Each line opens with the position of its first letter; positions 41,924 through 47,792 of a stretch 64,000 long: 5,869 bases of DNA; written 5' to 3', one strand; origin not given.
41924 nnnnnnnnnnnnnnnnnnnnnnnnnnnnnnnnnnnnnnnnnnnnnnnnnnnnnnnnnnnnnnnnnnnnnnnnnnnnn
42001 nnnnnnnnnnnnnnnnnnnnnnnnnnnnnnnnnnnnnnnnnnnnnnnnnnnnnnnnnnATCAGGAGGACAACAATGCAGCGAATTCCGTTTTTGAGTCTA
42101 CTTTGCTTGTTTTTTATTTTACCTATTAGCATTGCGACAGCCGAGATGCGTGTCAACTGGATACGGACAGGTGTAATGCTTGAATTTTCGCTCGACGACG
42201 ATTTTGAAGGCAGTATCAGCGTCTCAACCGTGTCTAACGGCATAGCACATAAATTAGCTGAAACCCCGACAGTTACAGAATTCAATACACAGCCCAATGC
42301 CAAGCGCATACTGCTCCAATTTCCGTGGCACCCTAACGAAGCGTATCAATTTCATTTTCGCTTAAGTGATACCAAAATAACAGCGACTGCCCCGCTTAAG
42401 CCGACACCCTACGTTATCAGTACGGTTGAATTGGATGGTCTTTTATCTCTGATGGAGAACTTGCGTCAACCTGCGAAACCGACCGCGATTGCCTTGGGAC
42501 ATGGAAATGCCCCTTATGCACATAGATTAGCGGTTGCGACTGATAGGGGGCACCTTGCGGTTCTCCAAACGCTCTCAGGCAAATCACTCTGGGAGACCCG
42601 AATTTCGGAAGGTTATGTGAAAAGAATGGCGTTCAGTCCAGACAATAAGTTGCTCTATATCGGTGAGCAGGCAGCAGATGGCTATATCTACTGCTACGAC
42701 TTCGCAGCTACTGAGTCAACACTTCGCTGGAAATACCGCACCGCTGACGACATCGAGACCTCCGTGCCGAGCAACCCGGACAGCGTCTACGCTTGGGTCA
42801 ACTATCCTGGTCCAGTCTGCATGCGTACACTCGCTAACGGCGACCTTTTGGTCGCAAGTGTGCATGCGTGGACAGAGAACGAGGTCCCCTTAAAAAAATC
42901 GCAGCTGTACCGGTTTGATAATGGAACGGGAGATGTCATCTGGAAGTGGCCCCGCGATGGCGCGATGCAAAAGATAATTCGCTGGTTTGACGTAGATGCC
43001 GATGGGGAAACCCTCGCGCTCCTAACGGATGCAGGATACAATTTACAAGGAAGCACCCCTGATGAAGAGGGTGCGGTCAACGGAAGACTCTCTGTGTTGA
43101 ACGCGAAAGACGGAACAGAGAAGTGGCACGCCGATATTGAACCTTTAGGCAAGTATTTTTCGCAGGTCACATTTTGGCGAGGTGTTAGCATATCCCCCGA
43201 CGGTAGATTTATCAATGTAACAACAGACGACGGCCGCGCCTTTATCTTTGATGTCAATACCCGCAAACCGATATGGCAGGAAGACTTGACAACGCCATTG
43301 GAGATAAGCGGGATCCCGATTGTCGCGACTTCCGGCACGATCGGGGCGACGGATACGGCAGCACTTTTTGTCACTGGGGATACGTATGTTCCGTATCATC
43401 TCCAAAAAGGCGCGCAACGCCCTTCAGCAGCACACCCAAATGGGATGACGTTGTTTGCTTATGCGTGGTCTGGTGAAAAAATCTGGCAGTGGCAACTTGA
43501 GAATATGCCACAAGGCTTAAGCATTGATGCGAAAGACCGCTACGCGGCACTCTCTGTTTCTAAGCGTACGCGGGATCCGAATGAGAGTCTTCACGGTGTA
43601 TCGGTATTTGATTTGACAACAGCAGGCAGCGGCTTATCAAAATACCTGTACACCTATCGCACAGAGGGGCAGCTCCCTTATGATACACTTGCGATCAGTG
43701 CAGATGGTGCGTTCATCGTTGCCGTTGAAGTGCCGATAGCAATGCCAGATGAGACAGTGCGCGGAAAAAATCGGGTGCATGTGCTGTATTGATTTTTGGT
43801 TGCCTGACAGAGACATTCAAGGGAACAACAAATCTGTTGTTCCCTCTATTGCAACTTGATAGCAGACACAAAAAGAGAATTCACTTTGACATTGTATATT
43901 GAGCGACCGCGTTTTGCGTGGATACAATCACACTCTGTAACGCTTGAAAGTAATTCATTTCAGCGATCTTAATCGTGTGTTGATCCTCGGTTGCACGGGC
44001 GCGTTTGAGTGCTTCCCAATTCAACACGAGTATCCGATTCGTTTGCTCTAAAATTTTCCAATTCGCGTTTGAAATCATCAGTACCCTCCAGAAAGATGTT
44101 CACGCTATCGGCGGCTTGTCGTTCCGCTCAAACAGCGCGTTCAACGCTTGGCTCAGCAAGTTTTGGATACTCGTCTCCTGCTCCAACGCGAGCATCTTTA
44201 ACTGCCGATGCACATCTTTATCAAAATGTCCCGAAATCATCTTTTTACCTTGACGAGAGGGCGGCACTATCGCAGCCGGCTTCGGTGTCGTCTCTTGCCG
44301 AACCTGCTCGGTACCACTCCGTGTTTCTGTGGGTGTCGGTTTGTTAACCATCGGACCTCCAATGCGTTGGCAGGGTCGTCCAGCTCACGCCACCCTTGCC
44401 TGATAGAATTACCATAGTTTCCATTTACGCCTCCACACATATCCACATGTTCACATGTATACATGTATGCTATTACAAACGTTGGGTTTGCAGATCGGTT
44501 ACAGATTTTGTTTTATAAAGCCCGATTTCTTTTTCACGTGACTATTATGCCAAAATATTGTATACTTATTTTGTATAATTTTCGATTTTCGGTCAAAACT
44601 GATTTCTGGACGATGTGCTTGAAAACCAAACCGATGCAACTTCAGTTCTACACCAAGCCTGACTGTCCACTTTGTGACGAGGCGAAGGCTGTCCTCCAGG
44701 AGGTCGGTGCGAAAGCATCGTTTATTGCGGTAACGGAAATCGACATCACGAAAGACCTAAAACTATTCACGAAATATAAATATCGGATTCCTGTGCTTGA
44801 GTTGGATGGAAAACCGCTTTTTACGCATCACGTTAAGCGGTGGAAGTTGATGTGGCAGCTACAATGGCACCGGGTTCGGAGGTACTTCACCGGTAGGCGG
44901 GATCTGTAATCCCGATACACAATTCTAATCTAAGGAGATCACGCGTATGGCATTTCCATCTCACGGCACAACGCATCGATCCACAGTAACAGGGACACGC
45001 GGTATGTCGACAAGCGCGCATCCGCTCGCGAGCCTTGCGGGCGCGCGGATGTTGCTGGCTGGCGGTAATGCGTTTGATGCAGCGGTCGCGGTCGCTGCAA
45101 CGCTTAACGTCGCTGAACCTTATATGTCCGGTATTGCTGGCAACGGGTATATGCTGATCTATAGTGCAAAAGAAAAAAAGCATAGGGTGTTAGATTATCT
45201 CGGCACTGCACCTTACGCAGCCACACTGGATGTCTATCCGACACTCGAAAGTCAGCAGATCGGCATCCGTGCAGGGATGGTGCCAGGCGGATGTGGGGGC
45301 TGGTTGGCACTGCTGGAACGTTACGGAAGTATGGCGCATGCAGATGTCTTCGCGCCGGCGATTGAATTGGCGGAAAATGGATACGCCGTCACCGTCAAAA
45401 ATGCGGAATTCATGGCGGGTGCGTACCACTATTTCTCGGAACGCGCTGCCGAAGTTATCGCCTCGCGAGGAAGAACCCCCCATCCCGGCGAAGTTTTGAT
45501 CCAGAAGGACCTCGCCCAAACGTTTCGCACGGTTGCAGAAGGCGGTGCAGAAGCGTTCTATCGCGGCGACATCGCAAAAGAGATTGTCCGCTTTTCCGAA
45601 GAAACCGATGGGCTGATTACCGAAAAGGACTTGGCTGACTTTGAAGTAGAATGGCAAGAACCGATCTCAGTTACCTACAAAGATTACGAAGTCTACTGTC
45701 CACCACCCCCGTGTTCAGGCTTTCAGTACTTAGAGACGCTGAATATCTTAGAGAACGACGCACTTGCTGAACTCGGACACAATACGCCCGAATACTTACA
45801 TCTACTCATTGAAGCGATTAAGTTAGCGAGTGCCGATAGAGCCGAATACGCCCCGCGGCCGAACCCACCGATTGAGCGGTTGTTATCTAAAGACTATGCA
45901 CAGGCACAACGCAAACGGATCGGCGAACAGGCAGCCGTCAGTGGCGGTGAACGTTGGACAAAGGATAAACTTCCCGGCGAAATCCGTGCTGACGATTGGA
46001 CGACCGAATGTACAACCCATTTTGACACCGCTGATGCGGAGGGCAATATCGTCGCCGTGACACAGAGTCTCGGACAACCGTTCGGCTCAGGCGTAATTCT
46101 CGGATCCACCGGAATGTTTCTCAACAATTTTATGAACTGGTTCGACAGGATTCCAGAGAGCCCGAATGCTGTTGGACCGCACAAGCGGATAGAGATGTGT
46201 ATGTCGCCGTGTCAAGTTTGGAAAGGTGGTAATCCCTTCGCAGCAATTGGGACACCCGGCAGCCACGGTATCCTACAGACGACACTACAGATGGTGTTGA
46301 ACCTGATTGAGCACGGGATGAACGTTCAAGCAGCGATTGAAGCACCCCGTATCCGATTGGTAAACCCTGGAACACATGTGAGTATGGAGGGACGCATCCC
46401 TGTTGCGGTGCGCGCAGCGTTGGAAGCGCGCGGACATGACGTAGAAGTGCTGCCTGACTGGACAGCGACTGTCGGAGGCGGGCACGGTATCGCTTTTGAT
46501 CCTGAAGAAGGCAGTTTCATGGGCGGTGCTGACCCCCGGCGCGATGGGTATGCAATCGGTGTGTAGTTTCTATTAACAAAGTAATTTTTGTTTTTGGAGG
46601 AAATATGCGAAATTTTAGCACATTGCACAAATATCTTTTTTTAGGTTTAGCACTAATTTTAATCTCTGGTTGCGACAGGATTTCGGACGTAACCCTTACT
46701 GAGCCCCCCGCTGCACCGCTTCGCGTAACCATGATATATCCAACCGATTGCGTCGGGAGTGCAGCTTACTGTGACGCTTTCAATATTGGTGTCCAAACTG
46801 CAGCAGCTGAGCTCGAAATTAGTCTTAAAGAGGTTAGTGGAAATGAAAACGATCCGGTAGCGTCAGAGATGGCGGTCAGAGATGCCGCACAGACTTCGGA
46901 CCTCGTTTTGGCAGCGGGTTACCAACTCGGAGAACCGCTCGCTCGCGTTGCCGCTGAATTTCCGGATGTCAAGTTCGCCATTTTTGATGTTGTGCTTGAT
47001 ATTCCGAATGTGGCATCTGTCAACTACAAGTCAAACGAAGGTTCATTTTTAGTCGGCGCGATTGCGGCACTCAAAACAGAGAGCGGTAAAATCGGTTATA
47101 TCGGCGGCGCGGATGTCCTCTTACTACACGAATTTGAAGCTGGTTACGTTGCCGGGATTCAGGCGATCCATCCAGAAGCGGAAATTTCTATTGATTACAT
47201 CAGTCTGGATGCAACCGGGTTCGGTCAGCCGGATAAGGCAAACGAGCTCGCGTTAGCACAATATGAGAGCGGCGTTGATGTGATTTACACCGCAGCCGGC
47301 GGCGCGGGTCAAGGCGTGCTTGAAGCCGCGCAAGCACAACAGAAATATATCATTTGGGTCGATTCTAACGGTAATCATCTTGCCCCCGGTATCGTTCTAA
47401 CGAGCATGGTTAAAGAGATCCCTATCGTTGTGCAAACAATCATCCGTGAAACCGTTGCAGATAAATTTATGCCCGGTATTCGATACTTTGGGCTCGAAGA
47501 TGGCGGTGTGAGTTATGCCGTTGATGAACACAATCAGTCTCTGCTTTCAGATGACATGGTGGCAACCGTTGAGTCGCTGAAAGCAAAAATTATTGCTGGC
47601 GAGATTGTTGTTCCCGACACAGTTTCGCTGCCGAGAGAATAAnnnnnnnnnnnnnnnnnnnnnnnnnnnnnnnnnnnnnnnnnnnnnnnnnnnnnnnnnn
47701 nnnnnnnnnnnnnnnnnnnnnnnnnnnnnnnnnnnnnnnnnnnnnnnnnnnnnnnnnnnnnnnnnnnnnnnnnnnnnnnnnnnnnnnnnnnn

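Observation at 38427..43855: Cobalamin riboswitch controls an operon of two secreted beta-propellers and a lipoprotein/multi-TM protein; candidate novel corrinoid capture/uptake system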

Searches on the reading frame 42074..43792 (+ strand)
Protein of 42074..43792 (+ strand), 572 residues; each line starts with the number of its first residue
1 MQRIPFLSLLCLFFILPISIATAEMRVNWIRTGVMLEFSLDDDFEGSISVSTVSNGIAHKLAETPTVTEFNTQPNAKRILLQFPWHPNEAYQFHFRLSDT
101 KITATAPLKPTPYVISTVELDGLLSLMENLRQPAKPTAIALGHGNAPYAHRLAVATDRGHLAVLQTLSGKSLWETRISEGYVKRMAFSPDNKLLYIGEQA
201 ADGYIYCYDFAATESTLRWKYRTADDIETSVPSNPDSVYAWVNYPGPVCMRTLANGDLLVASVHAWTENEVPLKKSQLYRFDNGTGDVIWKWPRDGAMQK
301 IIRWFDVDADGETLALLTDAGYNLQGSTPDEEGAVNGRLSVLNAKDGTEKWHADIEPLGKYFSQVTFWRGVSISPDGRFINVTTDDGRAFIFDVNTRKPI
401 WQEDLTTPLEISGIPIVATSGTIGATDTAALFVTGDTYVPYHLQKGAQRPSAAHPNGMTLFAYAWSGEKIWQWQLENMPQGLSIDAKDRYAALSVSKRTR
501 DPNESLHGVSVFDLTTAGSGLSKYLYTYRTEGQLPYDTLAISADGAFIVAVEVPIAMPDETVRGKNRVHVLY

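Call 5: search_protein_families(library=pfam, proteins=[window:42074-43792:+], max_evalue=0.1)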
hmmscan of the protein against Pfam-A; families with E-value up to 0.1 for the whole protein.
window:42074-43792:+ (572 aa): 13 families
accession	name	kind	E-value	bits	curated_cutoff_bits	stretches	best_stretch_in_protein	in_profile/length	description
PF13360.13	PQQ_2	-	2.7e-11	44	27.6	3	217-403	55-195/233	Outer membrane protein assembly factor BamB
PF23414.1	Beta-prop_EML_2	-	1.5e-10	41.4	90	1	147-213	49-113/266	Echinoderm microtubule-associated protein second beta-propeller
PF13570.13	Beta-prop_ACSF4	-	2.1e-09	37.7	133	1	149-230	19-96/329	Beta-alanine-activating enzyme, beta-propeller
PF12894.13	ANAPC4_WD40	-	9.1e-07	29.5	22.9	1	152-216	10-73/91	Anaphase-promoting complex subunit 4 WD40 domain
PF00400.38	WD40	-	3.1e-05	24.8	27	0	180-209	12-39/39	WD domain, G-beta repeat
PF24817.1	WD40_WDHD1_1st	-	6.5e-05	22.7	109.9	1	371-423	228-280/291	WDHD1 first WD40 domain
PF24807.1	WD40_CDC20-Fz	-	0.00037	20.3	200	0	149-217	63-127/292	CDC20/Fizzy WD40 domain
PF25174.1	Beta-prop_THOC3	-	0.00078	19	305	0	151-210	143-200/272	THOC3 beta-propeller domain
PF25172.1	Beta-prop_WDR3_2nd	-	0.0095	15.6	140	1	148-215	49-114/293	WDR3 second beta-propeller domain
PF24797.1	Beta-prop_WDR35_TULP_N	-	0.026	14.1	80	0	151-211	129-186/332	WDR35/TULP4 N-terminal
PF24796.1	WDR55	-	0.031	13.7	200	0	151-214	109-170/296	WDR55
PF25171.1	Beta-prop_WDR36-Utp21_1st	-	0.032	14.1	80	0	145-213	158-225/266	WDR36/Utp21 first beta-propeller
PF23393.2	Beta-prop_WDR90_POC16_2nd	-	0.054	13.1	60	0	146-216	45-113/291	WDR90/POC16, second beta-propeller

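Call 6: search_protein_families(library=ncbifam, proteins=[window:42074-43792:+], max_evalue=0.1)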
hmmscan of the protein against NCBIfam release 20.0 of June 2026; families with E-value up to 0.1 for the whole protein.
window:42074-43792:+ (572 aa): 4 families
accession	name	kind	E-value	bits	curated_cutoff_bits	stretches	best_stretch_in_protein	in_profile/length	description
TIGR03300.1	assembly_YfgL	equivalog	1.1e-06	27.6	285.2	2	336-406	74-134/377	outer membrane protein assembly factor BamB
NF008351.0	PRK11138.1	equivalog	0.0047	15.5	423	0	336-409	78-157/394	outer membrane protein assembly factor BamB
NF041516.1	PA2928_fam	subfamily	0.02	14.2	70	0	149-209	303-365/376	PA2928 family protein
TIGR03118.1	PEPCTERM_chp_1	hypoth_equivalog_domain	0.051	12.5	79.95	0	369-439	26-91/336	TIGR03118 family protein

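Call 8: search_solved_structures(query=window:42074-43792:+, max_evalue=1)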
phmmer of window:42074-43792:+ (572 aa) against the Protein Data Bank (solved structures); distinct sequences matched with E-value up to 1: 20.
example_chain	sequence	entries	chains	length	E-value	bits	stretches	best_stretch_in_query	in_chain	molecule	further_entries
9eh1_W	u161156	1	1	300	0.0062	18.3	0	146-212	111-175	Superkiller complex protein 8, N-terminally processed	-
6gmh_W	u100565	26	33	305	0.0065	18.2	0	146-212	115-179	WD repeat-containing protein 61 | WDR61 | Superkiller complex protein 8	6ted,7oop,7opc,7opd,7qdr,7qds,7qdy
3ow8_A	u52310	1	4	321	0.0077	18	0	146-212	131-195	WD repeat-containing protein 61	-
8orr_AAA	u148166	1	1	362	0.07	14.8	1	337-476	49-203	Outer membrane protein assembly factor BamB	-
8pdz_R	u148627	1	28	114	0.14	13.8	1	395-446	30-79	DUF3992 domain-containing protein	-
2yms_A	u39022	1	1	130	0.24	13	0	337-414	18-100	OUTER MEMBRANE PROTEIN ASSEMBLY FACTOR BAMB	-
2yh3_A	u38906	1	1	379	0.37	12.4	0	337-476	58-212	LIPOPROTEIN YFGL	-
3q54_A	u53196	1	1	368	0.39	12.3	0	337-474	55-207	Outer membrane assembly lipoprotein YfgL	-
7nri_B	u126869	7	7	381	0.4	12.3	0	337-475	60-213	Outer membrane protein assembly factor BamB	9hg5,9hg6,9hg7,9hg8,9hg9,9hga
3q7m_A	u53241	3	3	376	0.41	12.3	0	337-474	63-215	Lipoprotein yfgL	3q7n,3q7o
3prw_A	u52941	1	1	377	0.41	12.3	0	337-474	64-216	Lipoprotein yfgL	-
8spr_B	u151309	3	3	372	0.42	12.2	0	337-474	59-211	Outer membrane protein assembly factor BamB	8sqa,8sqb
5ayw_B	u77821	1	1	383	0.43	12.2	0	337-474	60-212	Outer membrane protein assembly factor BamB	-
5ljo_B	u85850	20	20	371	0.43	12.2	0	337-475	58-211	Outer membrane protein assembly factor BamB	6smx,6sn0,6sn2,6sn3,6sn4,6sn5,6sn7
28jl_B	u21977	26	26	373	0.43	12.2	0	337-474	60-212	Outer membrane protein assembly factor BamB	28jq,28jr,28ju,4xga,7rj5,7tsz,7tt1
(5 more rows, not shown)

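Call 113: search_solved_structures(query=A5, max_evalue=1)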
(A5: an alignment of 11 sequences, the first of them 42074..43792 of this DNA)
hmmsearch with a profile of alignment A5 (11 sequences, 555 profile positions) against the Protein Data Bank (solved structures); distinct sequences matched with E-value up to 1: 286 (the best 60 are shown).
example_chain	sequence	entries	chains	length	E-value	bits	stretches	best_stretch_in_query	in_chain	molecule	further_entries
5yzv_A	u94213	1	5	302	1.7e-17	66.4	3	130-203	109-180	Probable serine/threonine-protein kinase PkwA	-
6gmh_W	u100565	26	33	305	7e-12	47.8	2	96-201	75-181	WD repeat-containing protein 61 | WDR61 | Superkiller complex protein 8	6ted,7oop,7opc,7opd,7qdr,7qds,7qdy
3ow8_A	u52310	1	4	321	7.8e-10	41.1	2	130-200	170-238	WD repeat-containing protein 61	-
9eh1_W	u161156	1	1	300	8.9e-10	40.9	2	130-200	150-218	Superkiller complex protein 8, N-terminally processed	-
5o9z_L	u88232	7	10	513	1.3e-08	37.1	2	114-203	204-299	WD40 repeat-containing protein SMU1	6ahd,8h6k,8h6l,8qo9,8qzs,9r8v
6q8f_A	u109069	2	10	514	1.3e-08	37.1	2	114-203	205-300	WD40 repeat-containing protein SMU1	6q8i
2ymu_A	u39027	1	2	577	4.3e-07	32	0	347-373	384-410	WD-40 REPEAT PROTEIN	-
1nr0_A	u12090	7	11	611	2.9e-06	29.3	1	126-212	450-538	Actin interacting protein 1 | Actin-interacting protein 1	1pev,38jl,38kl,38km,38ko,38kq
5juy_A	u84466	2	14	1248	4.6e-06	28.7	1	111-203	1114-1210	Apoptotic protease-activating factor 1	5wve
3jbt_A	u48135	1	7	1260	4.7e-06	28.6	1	111-203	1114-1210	Apoptotic protease-activating factor 1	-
3j2t_A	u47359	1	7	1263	4.7e-06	28.6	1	111-203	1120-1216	Apoptotic protease-activating factor 1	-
3sfz_A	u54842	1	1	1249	5.9e-06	28.3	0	129-202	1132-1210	Apoptotic peptidase activating factor 1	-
3shf_A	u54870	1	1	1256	6e-06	28.3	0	115-202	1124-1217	Apoptotic peptidase activating factor 1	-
7evf_AA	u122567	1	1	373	6.2e-06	28.2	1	139-284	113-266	PQQ_3 domain-containing protein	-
7eq5_A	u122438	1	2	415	1.3e-05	27.2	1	140-284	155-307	Membrane associated protein kinase with beta-propeller domain, pyrrolo-quinoline quinone b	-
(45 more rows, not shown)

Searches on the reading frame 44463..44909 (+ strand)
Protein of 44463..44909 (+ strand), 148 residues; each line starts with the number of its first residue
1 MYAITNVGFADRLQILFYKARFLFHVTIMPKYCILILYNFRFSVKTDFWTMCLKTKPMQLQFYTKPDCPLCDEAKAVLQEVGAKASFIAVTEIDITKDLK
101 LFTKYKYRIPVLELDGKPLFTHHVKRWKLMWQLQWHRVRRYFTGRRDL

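Call 12: search_protein_families(library=pfam, proteins=[window:44463-44909:+], max_evalue=0.001)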
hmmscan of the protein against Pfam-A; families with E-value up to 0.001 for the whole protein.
window:44463-44909:+ (148 aa): 2 families
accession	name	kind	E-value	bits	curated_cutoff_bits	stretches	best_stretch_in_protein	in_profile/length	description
PF05768.20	Glrx-like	-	3.5e-18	66.1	26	1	59-129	1-72/77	Glutaredoxin-like domain (DUF836)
PF00462.30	Glutaredoxin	-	3e-06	27.8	22.9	1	62-117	3-58/60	Glutaredoxin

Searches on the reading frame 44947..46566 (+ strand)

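Call 12: search_protein_families(library=pfam, proteins=[window:44947-46566:+], max_evalue=0.001)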
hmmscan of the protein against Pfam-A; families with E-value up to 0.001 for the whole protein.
window:44947-46566:+ (539 aa): 1 family
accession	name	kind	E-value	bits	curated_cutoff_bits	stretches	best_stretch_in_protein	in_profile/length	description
PF01019.26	G_glu_transpept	-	7.9e-136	454.3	27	1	34-534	2-512/512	Gamma-glutamyltranspeptidase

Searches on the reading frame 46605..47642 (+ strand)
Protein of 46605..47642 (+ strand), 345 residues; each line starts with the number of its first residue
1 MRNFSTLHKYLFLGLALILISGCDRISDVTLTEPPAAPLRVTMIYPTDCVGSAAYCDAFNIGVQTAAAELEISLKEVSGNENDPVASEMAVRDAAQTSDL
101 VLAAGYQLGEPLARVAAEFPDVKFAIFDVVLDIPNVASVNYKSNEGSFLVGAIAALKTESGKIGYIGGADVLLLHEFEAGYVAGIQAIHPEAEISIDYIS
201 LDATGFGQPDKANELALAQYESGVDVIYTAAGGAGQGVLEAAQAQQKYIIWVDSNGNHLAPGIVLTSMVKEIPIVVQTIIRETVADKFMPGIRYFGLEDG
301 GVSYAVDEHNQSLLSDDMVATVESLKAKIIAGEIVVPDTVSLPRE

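Call 12: search_protein_families(library=pfam, proteins=[window:46605-47642:+], max_evalue=0.001)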
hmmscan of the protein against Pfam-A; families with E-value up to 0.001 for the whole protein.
window:46605-47642:+ (345 aa): 2 families
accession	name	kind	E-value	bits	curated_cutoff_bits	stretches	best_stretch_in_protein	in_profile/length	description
PF02608.20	Bmp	-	1.9e-53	181.8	24.1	1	61-339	23-300/301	ABC transporter substrate-binding protein PnrA-like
PF13407.12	Peripla_BP_4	-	0.00025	21.1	35.1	1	53-247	10-207/258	Periplasmic binding protein domain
